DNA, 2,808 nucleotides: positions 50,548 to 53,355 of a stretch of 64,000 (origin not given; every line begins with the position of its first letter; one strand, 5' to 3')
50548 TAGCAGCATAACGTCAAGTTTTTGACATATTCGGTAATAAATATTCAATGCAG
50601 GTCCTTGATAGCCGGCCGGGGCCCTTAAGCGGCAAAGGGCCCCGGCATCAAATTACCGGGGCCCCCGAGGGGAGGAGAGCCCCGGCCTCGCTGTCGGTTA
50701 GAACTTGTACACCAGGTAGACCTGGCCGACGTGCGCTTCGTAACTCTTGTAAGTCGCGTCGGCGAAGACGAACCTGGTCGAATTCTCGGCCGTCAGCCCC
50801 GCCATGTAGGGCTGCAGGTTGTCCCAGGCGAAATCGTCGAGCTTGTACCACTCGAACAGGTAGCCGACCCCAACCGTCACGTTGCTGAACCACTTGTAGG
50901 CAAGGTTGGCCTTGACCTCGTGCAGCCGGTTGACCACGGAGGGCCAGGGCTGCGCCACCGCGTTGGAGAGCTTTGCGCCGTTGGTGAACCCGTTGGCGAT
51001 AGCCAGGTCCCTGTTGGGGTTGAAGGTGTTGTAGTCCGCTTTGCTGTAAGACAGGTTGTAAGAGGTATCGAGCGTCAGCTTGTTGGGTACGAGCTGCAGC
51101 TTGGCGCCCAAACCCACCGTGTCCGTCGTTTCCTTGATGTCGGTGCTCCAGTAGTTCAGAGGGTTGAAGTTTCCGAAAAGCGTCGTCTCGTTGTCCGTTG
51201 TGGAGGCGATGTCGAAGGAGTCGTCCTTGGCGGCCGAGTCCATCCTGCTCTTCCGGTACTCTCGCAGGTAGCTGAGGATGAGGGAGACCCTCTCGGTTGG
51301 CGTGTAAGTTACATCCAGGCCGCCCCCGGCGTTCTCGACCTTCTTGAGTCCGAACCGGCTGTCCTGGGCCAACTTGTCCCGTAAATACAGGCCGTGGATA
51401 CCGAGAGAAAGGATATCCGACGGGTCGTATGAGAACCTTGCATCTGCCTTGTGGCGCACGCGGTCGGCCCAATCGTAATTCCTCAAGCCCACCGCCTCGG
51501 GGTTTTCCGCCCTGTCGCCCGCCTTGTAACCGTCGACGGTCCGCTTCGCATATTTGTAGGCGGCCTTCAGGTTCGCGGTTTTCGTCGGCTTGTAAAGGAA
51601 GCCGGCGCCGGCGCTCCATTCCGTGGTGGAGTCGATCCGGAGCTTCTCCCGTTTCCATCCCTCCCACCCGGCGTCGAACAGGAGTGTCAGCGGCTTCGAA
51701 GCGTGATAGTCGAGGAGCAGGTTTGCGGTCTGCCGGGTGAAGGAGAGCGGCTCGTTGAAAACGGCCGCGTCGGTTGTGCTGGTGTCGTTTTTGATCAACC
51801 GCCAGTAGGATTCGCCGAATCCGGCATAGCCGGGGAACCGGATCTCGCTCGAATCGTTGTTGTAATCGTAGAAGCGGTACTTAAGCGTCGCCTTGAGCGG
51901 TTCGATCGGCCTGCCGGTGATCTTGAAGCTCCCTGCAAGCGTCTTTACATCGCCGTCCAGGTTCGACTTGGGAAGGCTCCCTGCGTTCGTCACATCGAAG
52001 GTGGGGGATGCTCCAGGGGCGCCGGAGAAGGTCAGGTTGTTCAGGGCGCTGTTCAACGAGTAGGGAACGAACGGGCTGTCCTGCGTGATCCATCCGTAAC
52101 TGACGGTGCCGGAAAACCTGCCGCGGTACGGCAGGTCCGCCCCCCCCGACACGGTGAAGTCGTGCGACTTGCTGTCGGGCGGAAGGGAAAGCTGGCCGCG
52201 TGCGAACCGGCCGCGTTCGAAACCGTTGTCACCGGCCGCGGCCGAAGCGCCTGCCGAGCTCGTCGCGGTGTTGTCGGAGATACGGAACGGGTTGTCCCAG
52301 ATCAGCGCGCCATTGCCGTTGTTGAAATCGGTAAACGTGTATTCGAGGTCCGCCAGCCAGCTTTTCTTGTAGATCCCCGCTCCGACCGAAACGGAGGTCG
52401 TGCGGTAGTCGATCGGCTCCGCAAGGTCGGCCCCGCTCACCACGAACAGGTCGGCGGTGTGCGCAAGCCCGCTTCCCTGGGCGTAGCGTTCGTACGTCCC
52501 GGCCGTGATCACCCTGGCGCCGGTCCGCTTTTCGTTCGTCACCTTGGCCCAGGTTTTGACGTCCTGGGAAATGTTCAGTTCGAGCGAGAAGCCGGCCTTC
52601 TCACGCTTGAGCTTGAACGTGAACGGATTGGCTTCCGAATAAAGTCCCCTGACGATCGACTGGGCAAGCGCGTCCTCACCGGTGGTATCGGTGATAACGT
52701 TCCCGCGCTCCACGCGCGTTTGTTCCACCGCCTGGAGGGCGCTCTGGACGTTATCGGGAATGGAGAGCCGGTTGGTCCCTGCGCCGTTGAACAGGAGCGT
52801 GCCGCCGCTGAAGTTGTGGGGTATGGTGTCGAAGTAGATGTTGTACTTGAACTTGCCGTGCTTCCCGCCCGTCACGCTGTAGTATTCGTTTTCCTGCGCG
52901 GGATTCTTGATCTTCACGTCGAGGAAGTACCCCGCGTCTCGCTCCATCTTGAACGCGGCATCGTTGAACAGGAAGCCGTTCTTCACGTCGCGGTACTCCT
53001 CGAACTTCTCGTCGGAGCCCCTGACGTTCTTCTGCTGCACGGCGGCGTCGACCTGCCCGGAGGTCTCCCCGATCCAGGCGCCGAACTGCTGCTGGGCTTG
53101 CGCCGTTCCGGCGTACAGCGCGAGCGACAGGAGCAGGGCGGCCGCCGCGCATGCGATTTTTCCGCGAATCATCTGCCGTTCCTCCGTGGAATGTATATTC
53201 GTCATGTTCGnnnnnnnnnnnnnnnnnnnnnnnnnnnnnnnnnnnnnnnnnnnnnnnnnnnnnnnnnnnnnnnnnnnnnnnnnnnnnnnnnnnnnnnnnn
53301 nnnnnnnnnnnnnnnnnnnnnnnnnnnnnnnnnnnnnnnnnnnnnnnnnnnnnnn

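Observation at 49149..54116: MtrA/MtrB-like conduit without MtrC, coupled to an OmcS-related hexaheme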

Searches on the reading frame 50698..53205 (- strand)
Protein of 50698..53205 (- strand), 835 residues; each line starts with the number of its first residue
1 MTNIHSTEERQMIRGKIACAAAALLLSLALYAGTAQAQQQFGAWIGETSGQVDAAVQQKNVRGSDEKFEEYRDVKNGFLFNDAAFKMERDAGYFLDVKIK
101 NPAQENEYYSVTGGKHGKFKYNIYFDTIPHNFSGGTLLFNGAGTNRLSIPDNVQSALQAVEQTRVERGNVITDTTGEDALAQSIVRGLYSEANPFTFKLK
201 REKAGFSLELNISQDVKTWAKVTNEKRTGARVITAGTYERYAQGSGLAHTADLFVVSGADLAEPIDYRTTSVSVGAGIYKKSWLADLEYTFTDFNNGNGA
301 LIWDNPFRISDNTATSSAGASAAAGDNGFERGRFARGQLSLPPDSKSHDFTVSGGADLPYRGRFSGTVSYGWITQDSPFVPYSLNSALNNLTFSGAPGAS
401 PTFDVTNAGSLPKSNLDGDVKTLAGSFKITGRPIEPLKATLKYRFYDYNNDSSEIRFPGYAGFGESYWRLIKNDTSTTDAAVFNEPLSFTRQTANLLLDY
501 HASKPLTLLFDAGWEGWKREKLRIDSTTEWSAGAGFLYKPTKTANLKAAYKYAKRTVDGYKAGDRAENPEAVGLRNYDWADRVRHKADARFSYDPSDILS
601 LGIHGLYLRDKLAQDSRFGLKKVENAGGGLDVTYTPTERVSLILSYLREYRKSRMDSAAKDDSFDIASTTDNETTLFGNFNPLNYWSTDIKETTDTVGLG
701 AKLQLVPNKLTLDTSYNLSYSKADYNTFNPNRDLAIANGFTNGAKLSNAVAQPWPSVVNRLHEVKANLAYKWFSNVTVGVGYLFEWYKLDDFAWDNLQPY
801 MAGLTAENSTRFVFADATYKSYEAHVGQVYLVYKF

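Call 3: search_protein_families(library=ncbifam, proteins=[window:50698-53205:-], max_evalue=0.01)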
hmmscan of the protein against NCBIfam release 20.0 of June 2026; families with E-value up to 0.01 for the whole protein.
window:50698-53205:- (835 aa): 2 families
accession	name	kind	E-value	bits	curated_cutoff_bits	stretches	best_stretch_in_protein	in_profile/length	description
TIGR03509.1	OMP_MtrB_PioB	subfamily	4.9e-87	293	240.05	2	403-835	279-662/662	MtrB/PioB family decaheme-associated outer membrane protein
NF041027.1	GSU2204_Se_pt_1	equivalog_domain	1e-17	64.2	350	1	265-554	198-448/580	GSU2204 family CXXCH-containing (seleno)protein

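Call 4: search_protein_families(library=pfam, proteins=[window:50698-53205:-], max_evalue=0.01)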
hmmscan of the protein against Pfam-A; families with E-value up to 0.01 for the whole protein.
window:50698-53205:- (835 aa): 1 family
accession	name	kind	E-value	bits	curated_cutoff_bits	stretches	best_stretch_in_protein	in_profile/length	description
PF11854.14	MtrB_PioB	-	1.6e-130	437.1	23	1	64-835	5-635/635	Putative outer membrane beta-barrel porin, MtrB/PioB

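Call 6: search_solved_structures(query=window:50698-53205:-, max_evalue=0.01)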
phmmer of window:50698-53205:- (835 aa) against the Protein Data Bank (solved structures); distinct sequences matched with E-value up to 0.01: 1.
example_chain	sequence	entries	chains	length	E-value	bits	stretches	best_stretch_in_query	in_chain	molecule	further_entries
6r2q_B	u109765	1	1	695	1.2e-09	40.1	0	243-321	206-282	Uncharacterized protein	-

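Call 11: find_encoding_contigs(protein=window:50698-53172:-, flank=10000, max_places=6)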
Protein window:50698-53172:- (824 aa): no gene with exactly this product is on record in the collection.

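Call 12: find_encoding_contigs(protein=window:50698-53205:-, flank=10000, max_places=6)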
Protein window:50698-53205:- (835 aa): no gene with exactly this product is on record in the collection.

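Call 14: find_homologous_proteins(query=window:50698-53172:-, max_evalue=1e-10)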
Query window:50698-53172:- (824 aa): 120 proteins with E <= 1e-10 among 8000 candidates.
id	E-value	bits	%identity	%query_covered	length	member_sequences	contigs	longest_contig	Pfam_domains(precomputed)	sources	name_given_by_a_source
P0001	0.0e+0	1881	100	100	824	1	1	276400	PF11854.15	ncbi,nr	ncbi:MAG: MtrB/PioB family outer membrane beta-barrel protein [Deltaproteobacteria bacterium]|nr:Mtr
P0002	0.0e+0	1575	82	100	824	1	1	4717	PF11854.15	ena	-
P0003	0.0e+0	1573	82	100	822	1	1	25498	PF11854.15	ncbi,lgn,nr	ncbi:MAG: MtrB/PioB family decaheme-associated outer membrane protein [Deltaproteobacteria bacterium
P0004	0.0e+0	1398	75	98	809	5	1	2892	PF11854.15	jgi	jgi:MtrB/PioB family decaheme-associated outer membrane protein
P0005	0.0e+0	1382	73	100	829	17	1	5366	PF11854.15,PF10082.16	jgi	jgi:MtrB/PioB family decaheme-associated outer membrane protein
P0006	0.0e+0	1364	71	100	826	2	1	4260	PF11854.15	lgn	-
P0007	0.0e+0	1322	69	100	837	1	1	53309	PF11854.15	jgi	jgi:MtrB/PioB family decaheme-associated outer membrane protein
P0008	0.0e+0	1314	69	100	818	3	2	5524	PF11854.15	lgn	-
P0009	0.0e+0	1292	69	99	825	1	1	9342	PF11854.15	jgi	jgi:MtrB/PioB family decaheme-associated outer membrane protein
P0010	0.0e+0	1282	68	100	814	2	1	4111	PF11854.15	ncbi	-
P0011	0.0e+0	1277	68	100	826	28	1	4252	PF11854.15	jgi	-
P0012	0.0e+0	1260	68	100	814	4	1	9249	PF11854.15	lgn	-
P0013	0.0e+0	1235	67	100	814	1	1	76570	PF11854.15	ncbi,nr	ncbi:MAG: MtrB/PioB family decaheme-associated outer membrane protein [Deltaproteobacteria bacterium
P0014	0.0e+0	1093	58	100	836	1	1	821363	PF11854.15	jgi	jgi:MtrB/PioB family decaheme-associated outer membrane protein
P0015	0.0e+0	1082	69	83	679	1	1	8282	PF11854.15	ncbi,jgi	jgi:MtrB/PioB family decaheme-associated outer membrane protein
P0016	1.1e-291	988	56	100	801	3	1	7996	PF11854.15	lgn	-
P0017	1.4e-284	964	54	100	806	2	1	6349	PF11854.15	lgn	-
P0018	3.8e-283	960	55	99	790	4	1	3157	PF11854.15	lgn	-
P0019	4.5e-283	959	56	96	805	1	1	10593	PF11854.15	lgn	-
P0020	5.5e-270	916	53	99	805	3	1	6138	PF11854.15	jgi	jgi:MtrB/PioB family decaheme-associated outer membrane protein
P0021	1.2e-262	892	51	100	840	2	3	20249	PF11854.15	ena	-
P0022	6.1e-262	890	50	100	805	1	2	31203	PF11854.15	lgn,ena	-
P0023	9.7e-258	876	51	100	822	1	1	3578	PF11854.15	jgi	jgi:hypothetical protein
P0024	2.3e-257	874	51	100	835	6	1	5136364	PF11854.15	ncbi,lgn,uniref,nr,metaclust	ncbi:MtrB/PioB family decaheme-associated outer membrane protein [Geotalea uraniireducens]|uniref:Mt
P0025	6.0e-256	870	51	100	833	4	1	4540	PF11854.15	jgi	jgi:MtrB/PioB family decaheme-associated outer membrane protein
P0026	1.2e-253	862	49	100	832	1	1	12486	PF11854.15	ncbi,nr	ncbi:MAG: MtrB/PioB family decaheme-associated outer membrane protein [Syntrophales bacterium]|nr:Mt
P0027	4.7e-252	857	50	99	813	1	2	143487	PF11854.15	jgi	jgi:MtrB/PioB family decaheme-associated outer membrane protein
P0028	9.1e-252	856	50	100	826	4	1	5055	PF11854.15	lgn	-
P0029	1.2e-249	849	49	100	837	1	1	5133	PF11854.15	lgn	-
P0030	3.6e-249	847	50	100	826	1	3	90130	PF11854.15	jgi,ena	-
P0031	3.5e-247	841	48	100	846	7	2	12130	PF11854.15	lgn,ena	-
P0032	3.8e-247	841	51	95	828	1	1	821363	PF11854.15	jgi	jgi:MtrB/PioB family decaheme-associated outer membrane protein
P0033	4.8e-246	837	49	99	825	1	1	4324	PF11854.15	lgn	-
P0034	1.7e-244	832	48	100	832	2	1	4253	PF11854.15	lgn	-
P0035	6.5e-244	830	48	100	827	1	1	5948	PF11854.15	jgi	jgi:hypothetical protein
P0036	2.9e-243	828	50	99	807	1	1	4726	PF11854.15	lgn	-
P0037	1.4e-242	825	50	99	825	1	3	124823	PF11854.15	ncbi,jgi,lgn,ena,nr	ncbi:MAG: hypothetical protein A2076_16655 [Geobacteraceae bacterium GWC2_53_11]|nr:MAG: hypothetica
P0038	1.6e-242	825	48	100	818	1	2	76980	PF11854.15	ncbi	-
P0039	3.7e-242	824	49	100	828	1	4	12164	PF11854.15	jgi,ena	-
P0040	6.2e-242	823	47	100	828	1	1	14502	PF11854.15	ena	-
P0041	1.9e-241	822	48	100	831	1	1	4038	PF11854.15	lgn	-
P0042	4.9e-241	820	49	100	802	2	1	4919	PF11854.15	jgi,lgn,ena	-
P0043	7.4e-241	820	48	100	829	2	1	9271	PF11854.15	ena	-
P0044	8.1e-241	820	50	95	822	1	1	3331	PF11854.15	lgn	-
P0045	1.2e-240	819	49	99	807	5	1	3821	PF11854.15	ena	-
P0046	2.5e-240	818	48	100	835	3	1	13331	PF11854.15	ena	-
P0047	9.2e-240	816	48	96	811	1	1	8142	PF11854.15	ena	-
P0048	1.2e-239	816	48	99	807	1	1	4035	PF11854.15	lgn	-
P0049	3.0e-239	814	48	100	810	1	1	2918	PF11854.15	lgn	-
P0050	2.4e-238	811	49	99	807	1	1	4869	PF11854.15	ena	-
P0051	1.3e-237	809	49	96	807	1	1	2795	PF11854.15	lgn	-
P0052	2.9e-237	808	48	99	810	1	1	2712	PF11854.15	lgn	-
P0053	3.0e-237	808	47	99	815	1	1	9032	PF11854.15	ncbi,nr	ncbi:MAG: MtrB/PioB family decaheme-associated outer membrane protein [Elusimicrobia bacterium]|nr:M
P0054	3.2e-236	804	48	99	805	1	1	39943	PF11854.15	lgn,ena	-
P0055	8.7e-236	803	49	100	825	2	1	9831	PF11854.15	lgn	-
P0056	1.7e-234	799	48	99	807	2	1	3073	PF11854.15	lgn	-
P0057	4.6e-234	797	47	100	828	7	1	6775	PF11854.15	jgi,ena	-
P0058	9.4e-234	796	49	94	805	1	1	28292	PF11854.15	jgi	jgi:MtrB/PioB family decaheme-associated outer membrane protein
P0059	1.1e-233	796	47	100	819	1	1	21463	PF11854.15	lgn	-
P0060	3.4e-233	794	47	100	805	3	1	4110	PF11854.15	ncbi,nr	ncbi:MAG TPA: MtrB/PioB family outer membrane beta-barrel protein [Geobacteraceae bacterium]|nr:MtrB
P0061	2.4e-232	792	49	99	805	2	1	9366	PF11854.15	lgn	-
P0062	2.7e-232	791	48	95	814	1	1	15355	PF11854.15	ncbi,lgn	-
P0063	4.0e-231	788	47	100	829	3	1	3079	PF11854.15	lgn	-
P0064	3.2e-230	785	47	100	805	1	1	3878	PF11854.15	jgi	-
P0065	2.0e-229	782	47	100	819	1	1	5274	PF11854.15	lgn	-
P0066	9.8e-229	780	48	100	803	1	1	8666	PF11854.15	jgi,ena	-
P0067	1.0e-227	776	48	100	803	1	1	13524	PF11854.15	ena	-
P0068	1.4e-227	776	48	100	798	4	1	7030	PF11854.15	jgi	-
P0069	3.2e-226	771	49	94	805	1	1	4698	PF11854.15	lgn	-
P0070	4.8e-226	771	48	94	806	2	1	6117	PF11854.15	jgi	jgi:MtrB/PioB family decaheme-associated outer membrane protein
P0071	1.7e-225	769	46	100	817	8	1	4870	PF11854.15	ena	-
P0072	8.4e-225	767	47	99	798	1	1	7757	PF11854.15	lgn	-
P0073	7.2e-223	760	47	99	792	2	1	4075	PF11854.15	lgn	-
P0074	1.2e-222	760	46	98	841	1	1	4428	PF11854.15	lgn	-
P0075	1.0e-221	756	47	99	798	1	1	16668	PF11854.15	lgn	-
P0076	1.1e-221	756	49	94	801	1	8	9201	PF11854.15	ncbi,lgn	-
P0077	5.3e-221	754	49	94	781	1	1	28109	PF11854.15,PF00593.31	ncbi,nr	ncbi:MAG: MtrB/PioB family decaheme-associated outer membrane protein [Elusimicrobia bacterium]|nr:M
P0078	1.1e-219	750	48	94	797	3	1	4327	PF11854.15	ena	-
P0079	4.3e-219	748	47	98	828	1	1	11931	PF11854.15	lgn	-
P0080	6.7e-219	747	46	97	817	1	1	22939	PF11854.15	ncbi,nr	ncbi:MAG: MtrB/PioB family outer membrane beta-barrel protein [Elusimicrobia bacterium]|nr:MtrB/PioB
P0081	4.7e-218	744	47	99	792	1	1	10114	PF11854.15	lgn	-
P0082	1.8e-216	739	47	99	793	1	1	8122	PF11854.15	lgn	-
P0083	3.5e-216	738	45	100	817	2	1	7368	PF11854.15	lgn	-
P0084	4.9e-214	731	45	96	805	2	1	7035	PF11854.15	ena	-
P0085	8.4e-214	730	46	95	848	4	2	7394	PF11854.15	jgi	jgi:MtrB/PioB family decaheme-associated outer membrane protein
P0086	1.2e-213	730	45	94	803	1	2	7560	PF11854.15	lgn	-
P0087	2.6e-212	725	46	100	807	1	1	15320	PF11854.15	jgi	jgi:MtrB/PioB family decaheme-associated outer membrane protein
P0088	2.3e-211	722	45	96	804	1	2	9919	PF11854.15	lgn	-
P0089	4.4e-211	721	45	95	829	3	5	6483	PF11854.15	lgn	-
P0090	2.1e-210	719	46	94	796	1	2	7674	PF11854.15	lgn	-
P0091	5.2e-210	718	45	100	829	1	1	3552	PF11854.15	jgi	jgi:MtrB/PioB family decaheme-associated outer membrane protein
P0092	4.7e-208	711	49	84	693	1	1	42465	PF11854.15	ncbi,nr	ncbi:MAG: MtrB/PioB family outer membrane beta-barrel protein, partial [Elusimicrobia bacterium]|nr:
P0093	1.3e-207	710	45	99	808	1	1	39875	PF11854.15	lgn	-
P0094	9.2e-206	704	46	96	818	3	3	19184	PF11854.15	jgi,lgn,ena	-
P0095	1.2e-204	700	44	100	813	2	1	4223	PF11854.15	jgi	jgi:MtrB/PioB family decaheme-associated outer membrane protein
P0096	4.6e-192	658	41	99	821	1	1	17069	PF11854.15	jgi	jgi:MtrB/PioB family decaheme-associated outer membrane protein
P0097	1.1e-190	654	49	75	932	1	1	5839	PF11854.15,PF04932.21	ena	-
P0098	2.0e-189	650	42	100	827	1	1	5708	PF11854.15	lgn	-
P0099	4.3e-189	649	42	100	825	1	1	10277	PF11854.15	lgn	-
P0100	1.9e-173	597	40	95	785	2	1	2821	PF11854.15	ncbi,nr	ncbi:MAG: MtrB/PioB family outer membrane beta-barrel protein, partial [Elusimicrobia bacterium]|nr:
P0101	1.1e-157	545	50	66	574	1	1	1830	PF11854.15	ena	-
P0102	7.6e-142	492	45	66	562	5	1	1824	PF11854.15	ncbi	ncbi:MAG: MtrB/PioB family outer membrane beta-barrel protein, partial [Elusimicrobiota bacterium]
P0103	7.8e-92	327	30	99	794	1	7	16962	PF11854.15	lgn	-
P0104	5.8e-58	215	27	100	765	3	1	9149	PF11854.15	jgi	jgi:MtrB/PioB family decaheme-associated outer membrane protein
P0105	2.3e-54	203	25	93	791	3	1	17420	PF11854.15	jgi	jgi:MtrB/PioB family decaheme-associated outer membrane protein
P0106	4.7e-50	189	25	96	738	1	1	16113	PF11854.15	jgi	jgi:MtrB/PioB family decaheme-associated outer membrane protein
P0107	3.1e-48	183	25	97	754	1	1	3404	PF11854.15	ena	-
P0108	4.9e-48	182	26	100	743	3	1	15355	PF11854.15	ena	-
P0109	1.4e-47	181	25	100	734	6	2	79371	PF11854.15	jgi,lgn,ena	-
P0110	7.4e-46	175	25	96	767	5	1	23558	PF11854.15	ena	-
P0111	3.6e-45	173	26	100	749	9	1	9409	PF11854.15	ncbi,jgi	-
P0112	8.3e-45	171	25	97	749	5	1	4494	PF11854.15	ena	-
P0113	2.3e-43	167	28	91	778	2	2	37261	PF11854.15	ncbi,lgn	-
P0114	4.5e-43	166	24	100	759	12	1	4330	PF11854.15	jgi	jgi:MtrB/PioB family decaheme-associated outer membrane protein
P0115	1.3e-31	128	24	98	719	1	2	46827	PF11854.15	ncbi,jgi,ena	-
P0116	7.7e-29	119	23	99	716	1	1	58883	PF11854.15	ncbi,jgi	jgi:MtrB/PioB family decaheme-associated outer membrane protein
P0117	6.4e-24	102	23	90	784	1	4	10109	PF11854.15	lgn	-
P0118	1.7e-23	101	25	96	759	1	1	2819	PF11854.15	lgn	-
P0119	1.1e-20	92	23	95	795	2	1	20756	PF11854.15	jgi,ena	-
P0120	7.3e-11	59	22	100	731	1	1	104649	PF11854.15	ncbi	ncbi:MAG: MtrB/PioB family outer membrane beta-barrel protein [Vicinamibacterales bacterium]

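Call 15: find_encoding_contigs(protein=P0001, flank=10000, max_places=3)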
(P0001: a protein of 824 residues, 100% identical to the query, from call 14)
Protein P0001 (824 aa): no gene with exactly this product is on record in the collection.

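Call 16: find_encoding_contigs(protein=P0024, flank=10000, max_places=3)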
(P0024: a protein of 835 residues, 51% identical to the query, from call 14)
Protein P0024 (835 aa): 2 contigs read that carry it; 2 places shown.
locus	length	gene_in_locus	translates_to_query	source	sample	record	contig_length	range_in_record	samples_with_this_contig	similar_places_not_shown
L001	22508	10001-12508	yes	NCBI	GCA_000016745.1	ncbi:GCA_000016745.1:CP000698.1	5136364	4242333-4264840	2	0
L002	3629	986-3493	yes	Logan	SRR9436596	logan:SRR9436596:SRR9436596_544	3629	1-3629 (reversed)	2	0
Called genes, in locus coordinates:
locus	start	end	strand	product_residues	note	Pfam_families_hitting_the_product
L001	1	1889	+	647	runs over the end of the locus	PF00072:Response_reg, PF00515:TPR_1 (faint), PF07719:TPR_2 (faint), PF13181:TPR_8 (faint)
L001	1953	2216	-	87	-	-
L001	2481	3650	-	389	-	PF00155:Aminotran_1_2, PF01212:Beta_elim_lyase (faint), PF01041:DegT_DnrJ_EryC1, PF01053:Cys_Met_Meta_PP (faint)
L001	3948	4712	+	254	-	PF02673:BacA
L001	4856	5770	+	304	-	PF12974:Phosphonate-bd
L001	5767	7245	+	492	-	PF17203:sCache_3_2, PF00672:HAMP, PF00512:HisKA, PF02518:HATPase_c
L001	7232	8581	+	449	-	PF00072:Response_reg, PF01078:Mg_chelatase (faint), PF00158:Sigma54_activat, PF14532:Sigma54_activ_2, PF07724:AAA_2 (weak), PF07728:AAA_5, PF25601:AAA_lid_14, PF02954:HTH_8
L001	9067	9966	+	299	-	PF14522:Cytochrome_C7 (faint), PF13435:Cytochrome_C554 (faint), PF22113:Mtrc-MtrF_II-IV_dom (faint), PF22678:Cytochrom_c_NrfB-like, PF09699:Paired_CXXCH_1, PF14537:Cytochrom_c3_2 (weak), PF09699:Paired_CXXCH_1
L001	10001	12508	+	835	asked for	PF11854:MtrB_PioB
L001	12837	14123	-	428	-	PF13546:DDE_5, PF01609:DDE_Tnp_1 (weak)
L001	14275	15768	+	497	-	PF00675:Peptidase_M16, PF05193:Peptidase_M16_C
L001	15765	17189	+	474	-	PF00675:Peptidase_M16, PF05193:Peptidase_M16_C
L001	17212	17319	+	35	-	PF21349:RUBY_RBDX (weak)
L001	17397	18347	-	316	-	PF01797:Y1_Tnp, PF08299:Bac_DnaA_C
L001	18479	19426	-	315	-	PF00561:Abhydrolase_1, PF12146:Hydrolase_4 (weak), PF12697:Abhydrolase_6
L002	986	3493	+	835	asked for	PF11854:MtrB_PioB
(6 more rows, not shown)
